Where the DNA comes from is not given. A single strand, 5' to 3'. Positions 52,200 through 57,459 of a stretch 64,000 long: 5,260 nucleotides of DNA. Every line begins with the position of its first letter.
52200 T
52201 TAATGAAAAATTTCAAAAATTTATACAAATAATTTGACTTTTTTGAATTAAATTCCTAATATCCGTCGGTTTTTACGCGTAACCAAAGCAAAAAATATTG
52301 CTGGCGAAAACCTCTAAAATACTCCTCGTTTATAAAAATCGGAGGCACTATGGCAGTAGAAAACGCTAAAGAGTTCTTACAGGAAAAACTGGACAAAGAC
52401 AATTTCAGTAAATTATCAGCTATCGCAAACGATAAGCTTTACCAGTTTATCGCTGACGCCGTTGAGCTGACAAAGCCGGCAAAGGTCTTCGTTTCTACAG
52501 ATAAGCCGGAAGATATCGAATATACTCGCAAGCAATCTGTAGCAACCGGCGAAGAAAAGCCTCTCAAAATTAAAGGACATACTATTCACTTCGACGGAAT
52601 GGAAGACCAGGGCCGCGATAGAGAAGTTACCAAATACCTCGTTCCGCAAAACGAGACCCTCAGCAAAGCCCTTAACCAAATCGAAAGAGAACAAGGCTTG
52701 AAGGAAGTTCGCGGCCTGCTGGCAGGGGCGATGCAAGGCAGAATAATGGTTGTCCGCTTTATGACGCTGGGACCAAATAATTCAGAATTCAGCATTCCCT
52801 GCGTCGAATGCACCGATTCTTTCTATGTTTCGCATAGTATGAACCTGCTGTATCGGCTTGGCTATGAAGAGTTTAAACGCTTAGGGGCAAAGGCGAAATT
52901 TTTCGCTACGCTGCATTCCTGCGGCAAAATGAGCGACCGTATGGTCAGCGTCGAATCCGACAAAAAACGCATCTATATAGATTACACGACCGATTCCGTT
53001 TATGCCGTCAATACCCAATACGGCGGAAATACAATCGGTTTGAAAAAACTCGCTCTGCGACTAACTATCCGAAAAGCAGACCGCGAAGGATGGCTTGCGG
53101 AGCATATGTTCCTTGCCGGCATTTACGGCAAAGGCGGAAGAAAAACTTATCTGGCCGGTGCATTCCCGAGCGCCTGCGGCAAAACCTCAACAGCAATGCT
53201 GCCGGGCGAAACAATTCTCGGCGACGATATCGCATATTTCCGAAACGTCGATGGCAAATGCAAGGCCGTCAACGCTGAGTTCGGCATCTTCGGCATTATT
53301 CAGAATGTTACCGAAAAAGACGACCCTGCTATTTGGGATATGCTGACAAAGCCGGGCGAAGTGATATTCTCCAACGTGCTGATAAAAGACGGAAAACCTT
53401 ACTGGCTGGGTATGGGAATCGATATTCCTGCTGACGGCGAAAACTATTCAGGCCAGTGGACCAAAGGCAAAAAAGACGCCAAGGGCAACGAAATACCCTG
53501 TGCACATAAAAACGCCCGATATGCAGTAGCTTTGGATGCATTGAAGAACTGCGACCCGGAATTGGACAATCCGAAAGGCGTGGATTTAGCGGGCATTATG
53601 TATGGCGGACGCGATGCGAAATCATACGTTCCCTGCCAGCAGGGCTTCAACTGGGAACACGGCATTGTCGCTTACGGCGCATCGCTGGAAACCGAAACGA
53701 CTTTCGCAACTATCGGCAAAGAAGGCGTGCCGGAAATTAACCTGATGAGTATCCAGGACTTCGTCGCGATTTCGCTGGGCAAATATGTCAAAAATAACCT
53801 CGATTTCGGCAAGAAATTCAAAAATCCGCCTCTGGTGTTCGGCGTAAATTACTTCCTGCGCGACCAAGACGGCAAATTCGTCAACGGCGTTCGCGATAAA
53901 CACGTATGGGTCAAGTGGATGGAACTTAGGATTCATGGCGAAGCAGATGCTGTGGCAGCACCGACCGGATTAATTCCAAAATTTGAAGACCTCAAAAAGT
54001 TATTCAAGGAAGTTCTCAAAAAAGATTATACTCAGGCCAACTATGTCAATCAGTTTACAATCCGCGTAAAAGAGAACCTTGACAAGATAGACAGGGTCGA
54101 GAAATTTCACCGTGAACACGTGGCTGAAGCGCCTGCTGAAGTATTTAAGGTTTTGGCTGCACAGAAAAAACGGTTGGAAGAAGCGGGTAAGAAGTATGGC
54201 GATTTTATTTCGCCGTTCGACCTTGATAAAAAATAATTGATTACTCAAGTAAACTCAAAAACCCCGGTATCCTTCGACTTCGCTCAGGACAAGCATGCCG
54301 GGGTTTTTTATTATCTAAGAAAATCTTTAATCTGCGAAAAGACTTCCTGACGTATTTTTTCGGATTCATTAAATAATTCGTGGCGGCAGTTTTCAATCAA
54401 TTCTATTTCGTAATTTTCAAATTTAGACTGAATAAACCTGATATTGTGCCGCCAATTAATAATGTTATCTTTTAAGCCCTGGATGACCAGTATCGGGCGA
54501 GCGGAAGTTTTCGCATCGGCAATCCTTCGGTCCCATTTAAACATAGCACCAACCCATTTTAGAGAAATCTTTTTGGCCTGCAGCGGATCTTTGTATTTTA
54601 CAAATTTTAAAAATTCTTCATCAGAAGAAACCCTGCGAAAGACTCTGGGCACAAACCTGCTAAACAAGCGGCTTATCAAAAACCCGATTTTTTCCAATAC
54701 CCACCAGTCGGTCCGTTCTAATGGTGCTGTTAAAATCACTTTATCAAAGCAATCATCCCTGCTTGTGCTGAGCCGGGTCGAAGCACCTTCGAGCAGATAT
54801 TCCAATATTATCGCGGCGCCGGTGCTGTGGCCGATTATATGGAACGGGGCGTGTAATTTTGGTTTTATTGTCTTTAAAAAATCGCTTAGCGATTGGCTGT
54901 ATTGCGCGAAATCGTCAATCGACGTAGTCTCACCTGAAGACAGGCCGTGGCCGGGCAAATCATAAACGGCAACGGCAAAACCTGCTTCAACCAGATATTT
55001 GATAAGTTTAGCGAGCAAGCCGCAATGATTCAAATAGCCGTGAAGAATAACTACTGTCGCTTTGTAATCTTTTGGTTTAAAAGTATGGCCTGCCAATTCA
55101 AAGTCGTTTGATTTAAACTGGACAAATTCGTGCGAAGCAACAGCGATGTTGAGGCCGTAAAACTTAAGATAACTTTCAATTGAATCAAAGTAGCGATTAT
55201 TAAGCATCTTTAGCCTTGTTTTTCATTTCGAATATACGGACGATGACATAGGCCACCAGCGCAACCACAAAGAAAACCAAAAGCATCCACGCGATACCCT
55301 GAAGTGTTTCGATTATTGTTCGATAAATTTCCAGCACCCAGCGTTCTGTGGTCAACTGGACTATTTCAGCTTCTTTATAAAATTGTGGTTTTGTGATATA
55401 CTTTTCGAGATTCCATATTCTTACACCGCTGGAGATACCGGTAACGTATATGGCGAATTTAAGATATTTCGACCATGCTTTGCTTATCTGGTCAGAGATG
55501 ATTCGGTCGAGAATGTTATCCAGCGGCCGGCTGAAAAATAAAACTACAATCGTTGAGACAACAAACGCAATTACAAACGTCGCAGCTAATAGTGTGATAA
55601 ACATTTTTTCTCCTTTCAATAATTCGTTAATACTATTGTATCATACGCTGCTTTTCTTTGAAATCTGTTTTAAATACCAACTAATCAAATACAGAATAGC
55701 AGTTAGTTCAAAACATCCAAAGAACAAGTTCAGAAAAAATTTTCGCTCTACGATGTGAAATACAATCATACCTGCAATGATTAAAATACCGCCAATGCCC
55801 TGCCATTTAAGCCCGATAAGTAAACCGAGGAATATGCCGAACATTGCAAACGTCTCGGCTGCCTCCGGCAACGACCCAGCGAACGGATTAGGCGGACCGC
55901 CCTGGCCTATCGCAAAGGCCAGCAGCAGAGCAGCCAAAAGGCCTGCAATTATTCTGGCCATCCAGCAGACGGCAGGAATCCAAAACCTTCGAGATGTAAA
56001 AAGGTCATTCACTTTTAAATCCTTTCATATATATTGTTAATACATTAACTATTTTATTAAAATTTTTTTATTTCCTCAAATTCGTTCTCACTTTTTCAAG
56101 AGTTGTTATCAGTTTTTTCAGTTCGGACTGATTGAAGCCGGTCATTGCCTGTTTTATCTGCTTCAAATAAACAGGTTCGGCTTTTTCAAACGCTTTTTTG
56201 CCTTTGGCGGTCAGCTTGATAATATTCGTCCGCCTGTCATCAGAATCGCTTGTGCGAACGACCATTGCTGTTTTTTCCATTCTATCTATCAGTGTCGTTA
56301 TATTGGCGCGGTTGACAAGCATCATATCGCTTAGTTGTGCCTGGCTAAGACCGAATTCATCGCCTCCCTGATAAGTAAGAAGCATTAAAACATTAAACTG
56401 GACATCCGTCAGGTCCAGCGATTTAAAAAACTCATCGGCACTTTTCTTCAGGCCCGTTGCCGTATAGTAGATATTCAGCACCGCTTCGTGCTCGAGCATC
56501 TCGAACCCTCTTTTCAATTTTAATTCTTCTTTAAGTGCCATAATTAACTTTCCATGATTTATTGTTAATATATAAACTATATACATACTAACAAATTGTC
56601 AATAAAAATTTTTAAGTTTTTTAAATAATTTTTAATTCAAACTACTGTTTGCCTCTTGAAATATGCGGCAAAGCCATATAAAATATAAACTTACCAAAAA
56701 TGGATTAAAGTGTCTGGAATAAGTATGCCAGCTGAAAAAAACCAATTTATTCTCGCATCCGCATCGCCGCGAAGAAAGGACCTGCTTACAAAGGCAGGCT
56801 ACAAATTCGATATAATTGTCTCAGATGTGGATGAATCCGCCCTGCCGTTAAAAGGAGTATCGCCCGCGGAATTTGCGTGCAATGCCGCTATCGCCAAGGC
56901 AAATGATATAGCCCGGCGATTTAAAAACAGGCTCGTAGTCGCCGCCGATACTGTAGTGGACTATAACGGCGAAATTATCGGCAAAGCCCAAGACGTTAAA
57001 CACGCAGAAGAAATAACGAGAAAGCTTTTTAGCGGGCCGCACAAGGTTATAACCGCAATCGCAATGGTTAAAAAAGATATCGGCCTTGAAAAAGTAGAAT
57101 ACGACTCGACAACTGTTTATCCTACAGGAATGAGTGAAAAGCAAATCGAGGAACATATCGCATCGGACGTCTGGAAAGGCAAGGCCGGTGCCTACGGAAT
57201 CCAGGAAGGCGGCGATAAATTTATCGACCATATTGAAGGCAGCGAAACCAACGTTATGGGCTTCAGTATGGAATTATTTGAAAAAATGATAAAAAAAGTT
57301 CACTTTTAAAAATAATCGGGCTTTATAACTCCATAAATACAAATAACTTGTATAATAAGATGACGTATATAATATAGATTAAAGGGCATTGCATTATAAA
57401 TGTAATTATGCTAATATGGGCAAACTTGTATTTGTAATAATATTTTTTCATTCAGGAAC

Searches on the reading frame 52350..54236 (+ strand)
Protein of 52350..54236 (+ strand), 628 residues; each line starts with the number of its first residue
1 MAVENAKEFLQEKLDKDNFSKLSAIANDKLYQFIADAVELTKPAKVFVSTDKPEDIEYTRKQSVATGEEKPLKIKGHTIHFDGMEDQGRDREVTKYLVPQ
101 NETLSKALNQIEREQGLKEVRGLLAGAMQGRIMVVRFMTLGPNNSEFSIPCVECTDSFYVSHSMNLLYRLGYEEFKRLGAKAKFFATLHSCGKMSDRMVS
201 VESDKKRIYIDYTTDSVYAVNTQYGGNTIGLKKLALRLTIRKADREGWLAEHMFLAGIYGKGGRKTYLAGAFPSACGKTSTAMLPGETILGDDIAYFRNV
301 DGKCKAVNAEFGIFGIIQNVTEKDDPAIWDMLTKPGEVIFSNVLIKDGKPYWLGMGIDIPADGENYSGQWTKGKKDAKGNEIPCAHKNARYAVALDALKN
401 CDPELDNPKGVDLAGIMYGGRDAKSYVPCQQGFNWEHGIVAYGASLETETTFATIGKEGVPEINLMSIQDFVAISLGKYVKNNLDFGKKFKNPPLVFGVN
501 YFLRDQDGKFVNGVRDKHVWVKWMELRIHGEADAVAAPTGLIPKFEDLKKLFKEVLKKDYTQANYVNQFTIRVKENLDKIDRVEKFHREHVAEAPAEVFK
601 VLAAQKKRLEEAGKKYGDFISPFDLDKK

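Call 58: search_protein_families(library=pfam, proteins=[window:52350-54236:+], max_evalue=0.0001)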
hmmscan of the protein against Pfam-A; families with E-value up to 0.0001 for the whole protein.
window:52350-54236:+ (628 aa): 2 families
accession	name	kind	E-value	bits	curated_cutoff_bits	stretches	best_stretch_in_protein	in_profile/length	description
PF00821.23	PEPCK_GTP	-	2e-102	343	23.8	1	248-608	1-357/357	Phosphoenolpyruvate carboxykinase C-terminal P-loop domain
PF17297.7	PEPCK_N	-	3e-57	194.2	23.8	1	32-243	1-217/218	Phosphoenolpyruvate carboxykinase N-terminal domain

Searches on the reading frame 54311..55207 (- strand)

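Call 58: search_protein_families(library=pfam, proteins=[window:54311-55207:-], max_evalue=0.0001)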
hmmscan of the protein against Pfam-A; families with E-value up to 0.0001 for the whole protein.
window:54311-55207:- (298 aa): 3 families
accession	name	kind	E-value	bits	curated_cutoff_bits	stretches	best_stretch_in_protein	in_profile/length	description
PF12146.15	Hydrolase_4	-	1.6e-38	132.8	27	1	48-283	3-239/239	Serine aminopeptidase, S33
PF00561.26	Abhydrolase_1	-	9.1e-19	68.5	25.8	1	51-279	2-241/245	alpha/beta hydrolase fold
PF12697.13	Abhydrolase_6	-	3.1e-15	57.9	26.3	1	52-281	1-208/217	Alpha/beta hydrolase family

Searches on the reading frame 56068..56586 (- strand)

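Call 58: search_protein_families(library=pfam, proteins=[window:56068-56586:-], max_evalue=0.0001)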
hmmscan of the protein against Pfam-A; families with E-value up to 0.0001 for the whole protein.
window:56068-56586:- (172 aa): 4 families
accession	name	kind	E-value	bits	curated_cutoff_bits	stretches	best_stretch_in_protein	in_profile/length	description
PF12802.13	MarR_2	-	4.8e-12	46.3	27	1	58-119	2-60/61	MarR family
PF01047.28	MarR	-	2.7e-10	40.4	24.6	1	59-119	1-57/59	MarR family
PF22381.2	Staph_reg_Sar_Rot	-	4.4e-06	27.1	27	1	55-135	8-84/85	Transcriptional regulator SarA/Rot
PF13601.12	HTH_34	-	4.6e-05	23.9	27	0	81-135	16-71/80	Winged helix DNA-binding domain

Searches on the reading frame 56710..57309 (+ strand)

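Call 58: search_protein_families(library=pfam, proteins=[window:56710-57309:+], max_evalue=0.0001)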
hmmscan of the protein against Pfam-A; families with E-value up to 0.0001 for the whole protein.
window:56710-57309:+ (199 aa): 1 family
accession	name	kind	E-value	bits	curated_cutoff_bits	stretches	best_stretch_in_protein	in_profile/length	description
PF02545.19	Maf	-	2.4e-44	151.7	27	1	12-196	1-186/187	Maf-like protein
